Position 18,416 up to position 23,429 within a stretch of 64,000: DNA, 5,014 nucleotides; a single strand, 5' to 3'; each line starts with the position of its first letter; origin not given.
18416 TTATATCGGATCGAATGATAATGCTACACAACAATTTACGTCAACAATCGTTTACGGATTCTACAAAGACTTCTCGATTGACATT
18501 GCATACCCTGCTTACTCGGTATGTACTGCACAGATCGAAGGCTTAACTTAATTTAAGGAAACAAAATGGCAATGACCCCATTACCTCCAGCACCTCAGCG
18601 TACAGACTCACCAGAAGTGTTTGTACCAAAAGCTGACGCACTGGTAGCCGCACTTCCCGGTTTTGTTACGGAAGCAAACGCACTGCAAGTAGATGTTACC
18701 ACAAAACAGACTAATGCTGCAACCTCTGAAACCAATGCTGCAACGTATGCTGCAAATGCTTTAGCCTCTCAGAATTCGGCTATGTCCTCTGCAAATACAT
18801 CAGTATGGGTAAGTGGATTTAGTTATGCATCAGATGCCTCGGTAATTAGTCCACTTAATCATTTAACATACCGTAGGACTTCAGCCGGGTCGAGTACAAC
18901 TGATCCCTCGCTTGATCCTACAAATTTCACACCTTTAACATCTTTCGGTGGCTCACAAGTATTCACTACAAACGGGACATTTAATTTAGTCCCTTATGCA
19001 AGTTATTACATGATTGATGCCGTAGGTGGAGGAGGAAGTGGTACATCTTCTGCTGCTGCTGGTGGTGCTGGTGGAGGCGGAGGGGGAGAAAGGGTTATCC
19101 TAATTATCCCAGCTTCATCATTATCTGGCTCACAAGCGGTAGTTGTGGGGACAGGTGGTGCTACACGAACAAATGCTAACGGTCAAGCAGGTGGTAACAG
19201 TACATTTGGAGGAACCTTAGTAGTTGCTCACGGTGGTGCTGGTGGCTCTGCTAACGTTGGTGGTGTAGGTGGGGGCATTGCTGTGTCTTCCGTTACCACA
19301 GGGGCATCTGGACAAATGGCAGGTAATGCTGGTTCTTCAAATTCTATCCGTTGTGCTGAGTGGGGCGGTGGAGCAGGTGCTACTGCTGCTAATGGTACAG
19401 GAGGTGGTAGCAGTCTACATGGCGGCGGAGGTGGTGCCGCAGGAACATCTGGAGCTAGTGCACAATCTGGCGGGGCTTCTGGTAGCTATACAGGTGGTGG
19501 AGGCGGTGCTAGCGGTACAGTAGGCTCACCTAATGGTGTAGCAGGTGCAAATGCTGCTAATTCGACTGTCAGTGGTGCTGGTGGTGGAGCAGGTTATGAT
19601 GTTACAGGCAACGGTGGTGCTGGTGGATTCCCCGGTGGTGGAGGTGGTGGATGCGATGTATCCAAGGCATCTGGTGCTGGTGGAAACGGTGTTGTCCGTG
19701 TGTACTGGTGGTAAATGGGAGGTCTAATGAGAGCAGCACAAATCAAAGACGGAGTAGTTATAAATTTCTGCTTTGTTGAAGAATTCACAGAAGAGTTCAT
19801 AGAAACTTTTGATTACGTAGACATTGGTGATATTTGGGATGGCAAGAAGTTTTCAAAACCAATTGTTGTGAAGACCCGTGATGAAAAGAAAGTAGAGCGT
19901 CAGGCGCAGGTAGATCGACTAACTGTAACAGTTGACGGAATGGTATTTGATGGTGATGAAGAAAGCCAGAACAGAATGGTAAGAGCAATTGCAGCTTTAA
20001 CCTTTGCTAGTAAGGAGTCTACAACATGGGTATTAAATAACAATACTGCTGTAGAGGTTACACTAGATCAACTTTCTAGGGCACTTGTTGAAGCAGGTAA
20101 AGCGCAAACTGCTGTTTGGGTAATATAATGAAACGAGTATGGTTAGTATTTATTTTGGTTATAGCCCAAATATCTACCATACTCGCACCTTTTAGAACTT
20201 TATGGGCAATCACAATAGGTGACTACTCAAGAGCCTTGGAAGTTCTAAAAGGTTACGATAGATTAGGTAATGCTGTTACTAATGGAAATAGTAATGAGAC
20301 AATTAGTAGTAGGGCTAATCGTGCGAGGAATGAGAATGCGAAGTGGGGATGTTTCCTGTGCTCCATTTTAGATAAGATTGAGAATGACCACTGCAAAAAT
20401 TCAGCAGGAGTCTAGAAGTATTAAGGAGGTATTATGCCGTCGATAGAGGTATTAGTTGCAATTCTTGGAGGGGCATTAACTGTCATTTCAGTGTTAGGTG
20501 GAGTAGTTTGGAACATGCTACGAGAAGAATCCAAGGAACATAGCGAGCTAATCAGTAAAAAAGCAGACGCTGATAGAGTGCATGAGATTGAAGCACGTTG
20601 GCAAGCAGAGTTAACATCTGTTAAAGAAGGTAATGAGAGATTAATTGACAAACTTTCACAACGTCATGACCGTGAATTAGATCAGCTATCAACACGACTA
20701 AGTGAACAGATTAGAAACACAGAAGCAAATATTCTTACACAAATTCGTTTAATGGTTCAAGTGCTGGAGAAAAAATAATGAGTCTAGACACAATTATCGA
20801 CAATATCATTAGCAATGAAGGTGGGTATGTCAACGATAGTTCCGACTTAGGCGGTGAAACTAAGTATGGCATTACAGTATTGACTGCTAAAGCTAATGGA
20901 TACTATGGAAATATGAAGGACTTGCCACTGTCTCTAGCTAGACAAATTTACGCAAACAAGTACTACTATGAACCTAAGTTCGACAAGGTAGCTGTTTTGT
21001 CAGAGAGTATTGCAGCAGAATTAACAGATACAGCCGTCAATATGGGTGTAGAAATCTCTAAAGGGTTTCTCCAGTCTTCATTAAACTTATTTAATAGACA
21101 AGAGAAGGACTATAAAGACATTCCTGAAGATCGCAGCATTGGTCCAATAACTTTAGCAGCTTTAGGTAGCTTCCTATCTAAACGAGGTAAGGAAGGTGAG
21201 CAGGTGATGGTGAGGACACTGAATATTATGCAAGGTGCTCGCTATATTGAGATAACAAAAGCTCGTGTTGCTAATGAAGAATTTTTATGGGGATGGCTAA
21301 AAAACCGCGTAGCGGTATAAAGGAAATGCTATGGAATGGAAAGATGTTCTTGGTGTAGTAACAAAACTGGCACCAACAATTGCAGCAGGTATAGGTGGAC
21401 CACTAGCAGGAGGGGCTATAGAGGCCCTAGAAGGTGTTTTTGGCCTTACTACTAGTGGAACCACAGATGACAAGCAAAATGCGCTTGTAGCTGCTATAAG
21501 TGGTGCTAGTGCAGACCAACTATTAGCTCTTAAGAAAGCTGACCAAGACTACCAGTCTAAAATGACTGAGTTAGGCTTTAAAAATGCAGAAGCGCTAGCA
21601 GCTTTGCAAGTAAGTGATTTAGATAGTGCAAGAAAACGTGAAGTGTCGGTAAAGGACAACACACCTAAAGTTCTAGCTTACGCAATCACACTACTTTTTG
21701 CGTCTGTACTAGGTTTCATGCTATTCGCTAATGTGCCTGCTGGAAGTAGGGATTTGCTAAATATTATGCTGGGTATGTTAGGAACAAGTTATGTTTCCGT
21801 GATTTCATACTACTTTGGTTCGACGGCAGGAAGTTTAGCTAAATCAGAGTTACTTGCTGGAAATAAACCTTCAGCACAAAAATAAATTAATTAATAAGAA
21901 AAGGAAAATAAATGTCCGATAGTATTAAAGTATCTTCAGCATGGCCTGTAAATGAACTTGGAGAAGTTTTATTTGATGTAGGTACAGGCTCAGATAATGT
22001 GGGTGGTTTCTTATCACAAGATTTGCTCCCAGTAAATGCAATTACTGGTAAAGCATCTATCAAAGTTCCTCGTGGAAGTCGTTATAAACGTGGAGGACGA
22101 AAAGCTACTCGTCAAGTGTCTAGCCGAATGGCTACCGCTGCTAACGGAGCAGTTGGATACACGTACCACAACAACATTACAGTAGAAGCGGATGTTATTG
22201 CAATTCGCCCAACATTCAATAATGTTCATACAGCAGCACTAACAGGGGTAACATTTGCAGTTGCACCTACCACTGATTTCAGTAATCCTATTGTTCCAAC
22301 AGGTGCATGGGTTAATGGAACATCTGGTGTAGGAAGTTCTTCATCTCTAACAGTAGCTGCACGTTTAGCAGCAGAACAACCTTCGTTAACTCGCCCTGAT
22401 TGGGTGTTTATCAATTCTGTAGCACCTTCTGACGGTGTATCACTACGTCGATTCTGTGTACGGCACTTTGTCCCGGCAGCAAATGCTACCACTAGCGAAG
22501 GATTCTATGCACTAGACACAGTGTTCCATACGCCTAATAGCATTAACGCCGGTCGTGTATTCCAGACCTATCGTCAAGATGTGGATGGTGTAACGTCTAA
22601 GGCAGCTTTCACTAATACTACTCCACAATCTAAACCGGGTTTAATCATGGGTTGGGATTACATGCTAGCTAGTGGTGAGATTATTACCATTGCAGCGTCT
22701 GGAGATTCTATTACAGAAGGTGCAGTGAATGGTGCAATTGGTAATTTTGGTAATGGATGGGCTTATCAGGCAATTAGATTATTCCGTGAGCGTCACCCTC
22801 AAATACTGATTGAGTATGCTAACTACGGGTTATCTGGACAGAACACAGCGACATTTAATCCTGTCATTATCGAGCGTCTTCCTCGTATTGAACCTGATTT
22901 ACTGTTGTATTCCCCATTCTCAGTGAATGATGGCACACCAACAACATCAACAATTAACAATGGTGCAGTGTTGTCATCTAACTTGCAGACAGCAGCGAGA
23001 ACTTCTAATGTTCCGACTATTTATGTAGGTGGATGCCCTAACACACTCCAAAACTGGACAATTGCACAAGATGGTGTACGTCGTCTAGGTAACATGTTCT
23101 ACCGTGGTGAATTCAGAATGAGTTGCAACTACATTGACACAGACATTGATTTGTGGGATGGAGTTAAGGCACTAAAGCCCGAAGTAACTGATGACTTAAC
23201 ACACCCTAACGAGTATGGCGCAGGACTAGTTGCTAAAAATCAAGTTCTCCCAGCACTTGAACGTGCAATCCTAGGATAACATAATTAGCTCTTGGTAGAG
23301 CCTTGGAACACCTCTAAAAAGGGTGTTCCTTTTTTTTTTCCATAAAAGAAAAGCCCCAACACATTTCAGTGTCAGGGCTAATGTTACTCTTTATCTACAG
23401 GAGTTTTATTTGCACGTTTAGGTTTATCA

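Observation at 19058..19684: Cluster of six E. coli-type Chi octamers (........), same orientation, within 630 bp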

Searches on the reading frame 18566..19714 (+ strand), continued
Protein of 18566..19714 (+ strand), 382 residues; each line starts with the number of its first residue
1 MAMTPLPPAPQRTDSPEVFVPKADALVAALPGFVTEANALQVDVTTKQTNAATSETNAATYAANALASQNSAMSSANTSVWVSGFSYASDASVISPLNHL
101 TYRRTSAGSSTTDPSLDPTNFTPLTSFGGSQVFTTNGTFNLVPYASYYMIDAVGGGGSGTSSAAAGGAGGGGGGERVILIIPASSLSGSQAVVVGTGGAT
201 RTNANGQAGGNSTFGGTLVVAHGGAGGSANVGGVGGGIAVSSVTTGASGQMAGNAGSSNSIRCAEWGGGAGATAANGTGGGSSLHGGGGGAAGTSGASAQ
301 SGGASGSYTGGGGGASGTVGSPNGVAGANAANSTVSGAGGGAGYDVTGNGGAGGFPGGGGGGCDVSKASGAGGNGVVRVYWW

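Call 61: fold_search(model_id=the predicted structure, library=pdb)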
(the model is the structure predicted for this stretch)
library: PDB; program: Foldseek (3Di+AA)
matches with E <= 10: 59; with E <= 0.001: 4
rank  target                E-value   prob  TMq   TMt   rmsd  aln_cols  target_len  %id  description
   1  9d93_Qa               2.8e-08  1.00  0.32  0.50   7.6       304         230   25  Mycobacteriophage Bxb1 tail tip - Composite map and model (released 2024-09-25)
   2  9d93_Qb               2.0e-07  1.00  0.30  0.48  12.7       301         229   23  Mycobacteriophage Bxb1 tail tip - Composite map and model (released 2024-09-25)
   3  7ypx_A                3.3e-06  1.00  0.36  0.52   7.9       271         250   22  Cyanophage Pam3 fiber (released 2022-11-09)
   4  7yfw_a                4.6e-04  1.00  0.36  0.48   6.7       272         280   22  Cyanophage Pam3 fiber (released 2023-01-18)
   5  9d93_Pa               2.0e-02  0.98  0.27  0.18   8.2       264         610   13  Mycobacteriophage Bxb1 tail tip - Composite map and model (released 2024-09-25)
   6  9g5i_B                5.5e-02  0.35  0.19  0.21  15.5       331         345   14  Cryo-EM structure of a 2:1 ALK:ALKAL2 complex obtained after re-processing of EMPIAR-10930 data (released 2025-03-12)
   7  7nx3_F                6.1e-02  0.25  0.19  0.24  16.4       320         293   15  Crystal structure of ALK in complex with Fab324 (released 2021-10-27)
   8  7nx4                  1.2e-01  0.21  0.19  0.20  16.2       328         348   16  Crystal structure of the TG and EGF-like domains of ALK (released 2021-10-27)
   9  7nx1                  1.3e-01  0.20  0.17  0.23  13.6       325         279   14  TG domain of LTK (released 2021-10-27)
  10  7nx3_A                1.3e-01  0.25  0.20  0.25  16.2       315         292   16  Crystal structure of ALK in complex with Fab324 (released 2021-10-27)
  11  7lrz                  1.8e-01  0.21  0.19  0.24  16.1       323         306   16  Structure of the Human ALK GRD (released 2021-11-24)
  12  7nx0_C                2.3e-01  0.20  0.20  0.25  14.6       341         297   13  LTK:ALKAL1 complex stabilized by a Nanobody (released 2021-10-27)
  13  7ls0_D                2.3e-01  0.15  0.19  0.19  16.2       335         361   16  Structure of the Human ALK GRD bound to AUG (released 2021-11-24)
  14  7mzy_B                2.8e-01  0.18  0.20  0.24  13.8       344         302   14  Anaplastic lymphoma kinase (ALK) extracellular fragment of ligand binding region 673-986 (released 2021-11-24)
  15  7ls0_C                6.2e-01  0.11  0.19  0.20  15.7       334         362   14  Structure of the Human ALK GRD bound to AUG (released 2021-11-24)
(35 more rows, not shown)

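Call 66: search_protein_families(library=pfam, alignment_id=A3, max_evalue=0.001)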
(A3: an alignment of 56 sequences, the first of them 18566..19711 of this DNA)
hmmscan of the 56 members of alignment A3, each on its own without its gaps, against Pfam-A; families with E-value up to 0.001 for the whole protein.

A. member 1, window:18566-19711:+ (382 aa): 1 family
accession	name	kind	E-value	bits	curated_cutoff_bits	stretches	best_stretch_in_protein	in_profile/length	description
PF21722.4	Gly_rich_2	-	7.9e-05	23.2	24.3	0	134-381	1-225/226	Glycine-rich domain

B. families by the number of members that match (of 56 scanned): 12 families
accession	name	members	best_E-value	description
PF21722.4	Gly_rich_2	43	8e-69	Glycine-rich domain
PF00041.27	fn3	3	1.4e-12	Fibronectin type III domain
PF01391.23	Collagen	2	2.5e-06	Collagen triple helix repeat (20 copies)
PF05268.17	GP38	1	4.7e-15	Phage tail fibre adhesin Gp38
PF13619.11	KTSC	1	7.3e-15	KTSC domain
PF09718.15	Tape_meas_lam_C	1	3.8e-10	Lambda phage tail tape-measure protein (Tape_meas_lam_C)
PF12571.13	Phage_tail_fib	1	5.9e-08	Phage tail-collar fibre protein, N-terminal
PF25059.1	FN3_DSCAM-DSCAML_C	1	3.6e-06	DSCAM/DSCAML C-terminal Fn3-like domain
PF13927.12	Ig_3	1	2.9e-05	Immunoglobulin domain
PF06810.17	Phage_scaffold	1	7.3e-05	Phage capsid assembly scaffolding protein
PF25641.1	Head_fiber_dimeric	1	8.3e-05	Head fiber dimeric protein-like domain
PF23465.1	DUF7131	1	0.00036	Domain of unknown function (DUF7131)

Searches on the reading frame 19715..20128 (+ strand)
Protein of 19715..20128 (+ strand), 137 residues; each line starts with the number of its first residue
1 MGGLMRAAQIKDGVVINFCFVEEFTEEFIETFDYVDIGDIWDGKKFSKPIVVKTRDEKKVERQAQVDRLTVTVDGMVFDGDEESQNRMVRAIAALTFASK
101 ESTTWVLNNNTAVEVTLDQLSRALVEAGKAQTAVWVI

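Call 8: search_protein_families(library=pfam, proteins=[window:19715-20128:+], max_evalue=0.01)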
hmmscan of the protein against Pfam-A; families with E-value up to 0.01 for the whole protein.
window:19715-20128:+ (137 aa): 1 family
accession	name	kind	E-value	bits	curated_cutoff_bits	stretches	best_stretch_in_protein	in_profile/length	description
PF14301.12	DUF4376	-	4.7e-06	27.5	25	1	68-128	14-77/106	Domain of unknown function (DUF4376)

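Call 9: search_protein_families(library=phrogs, proteins=[window:19715-20128:+], max_evalue=0.001)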
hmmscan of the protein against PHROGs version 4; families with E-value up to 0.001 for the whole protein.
window:19715-20128:+ (137 aa): 3 families
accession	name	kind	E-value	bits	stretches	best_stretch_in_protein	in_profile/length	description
phrog_1141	-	tail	1.5e-07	32.3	1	53-127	77-153/194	tail fiber protein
phrog_2837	-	tail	9.2e-06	26.5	1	71-122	109-159/202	tail protein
phrog_14370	-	unknown function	5.4e-05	24.1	1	27-51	33-59/63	-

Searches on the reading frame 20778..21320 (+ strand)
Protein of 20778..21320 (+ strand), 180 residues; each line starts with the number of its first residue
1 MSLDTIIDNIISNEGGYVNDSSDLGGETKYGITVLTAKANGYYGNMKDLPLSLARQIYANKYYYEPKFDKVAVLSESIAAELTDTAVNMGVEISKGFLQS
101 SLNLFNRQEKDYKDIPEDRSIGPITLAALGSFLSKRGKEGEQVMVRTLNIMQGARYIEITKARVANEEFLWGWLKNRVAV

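Call 8: search_protein_families(library=pfam, proteins=[window:20778-21320:+], max_evalue=0.01)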
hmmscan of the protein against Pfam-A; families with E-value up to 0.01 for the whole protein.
window:20778-21320:+ (180 aa): 2 families
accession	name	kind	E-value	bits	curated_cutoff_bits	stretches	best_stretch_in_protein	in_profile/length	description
PF05838.17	Glyco_hydro_108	-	5e-21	75.5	21.2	1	8-90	2-85/85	Glycosyl hydrolase 108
PF09374.15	PG_binding_3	-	7.3e-14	52.2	24.6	1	109-178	11-76/76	Predicted Peptidoglycan domain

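Call 9: search_protein_families(library=phrogs, proteins=[window:20778-21320:+], max_evalue=0.001)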
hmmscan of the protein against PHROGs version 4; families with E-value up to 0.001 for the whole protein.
window:20778-21320:+ (180 aa): 3 families
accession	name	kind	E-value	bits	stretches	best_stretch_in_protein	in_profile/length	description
phrog_12853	-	unknown function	1.3e-41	143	1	1-129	1-129/131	-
phrog_315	-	lysis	4.3e-38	132.3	1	2-179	334-486/677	endolysin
phrog_24205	-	unknown function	0.00094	20.1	0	1-27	1-27/45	-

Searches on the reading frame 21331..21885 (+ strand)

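Call 8: search_protein_families(library=pfam, proteins=[window:21331-21885:+], max_evalue=0.01)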
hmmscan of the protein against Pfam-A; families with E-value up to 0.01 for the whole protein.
window:21331-21885:+ (184 aa): 0 families

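Call 9: search_protein_families(library=phrogs, proteins=[window:21331-21885:+], max_evalue=0.001)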
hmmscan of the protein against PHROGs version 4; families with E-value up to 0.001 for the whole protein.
window:21331-21885:+ (184 aa): 3 families
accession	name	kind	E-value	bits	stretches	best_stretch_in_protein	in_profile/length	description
phrog_1544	-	unknown function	1.2e-21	78.3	1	1-178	1-195/200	-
phrog_9990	-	unknown function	4e-10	40.5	1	108-173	3-68/72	-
phrog_38564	-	unknown function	0.00035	21.7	1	116-166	16-66/75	-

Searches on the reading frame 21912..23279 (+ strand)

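Call 8: search_protein_families(library=pfam, proteins=[window:21912-23279:+], max_evalue=0.01)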
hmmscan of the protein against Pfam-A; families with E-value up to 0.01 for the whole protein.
window:21912-23279:+ (455 aa): 2 families
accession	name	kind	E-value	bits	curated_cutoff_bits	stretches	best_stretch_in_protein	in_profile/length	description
PF13472.12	Lipase_GDSL_2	-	2.3e-09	38.4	32.9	1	264-437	3-176/178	GDSL-like Lipase/Acylhydrolase family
PF00657.28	Lipase_GDSL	-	0.0007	20.2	23.6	1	261-442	2-206/208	GDSL-like Lipase/Acylhydrolase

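Call 9: search_protein_families(library=phrogs, proteins=[window:21912-23279:+], max_evalue=0.001)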
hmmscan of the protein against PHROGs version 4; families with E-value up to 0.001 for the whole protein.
window:21912-23279:+ (455 aa): 0 families
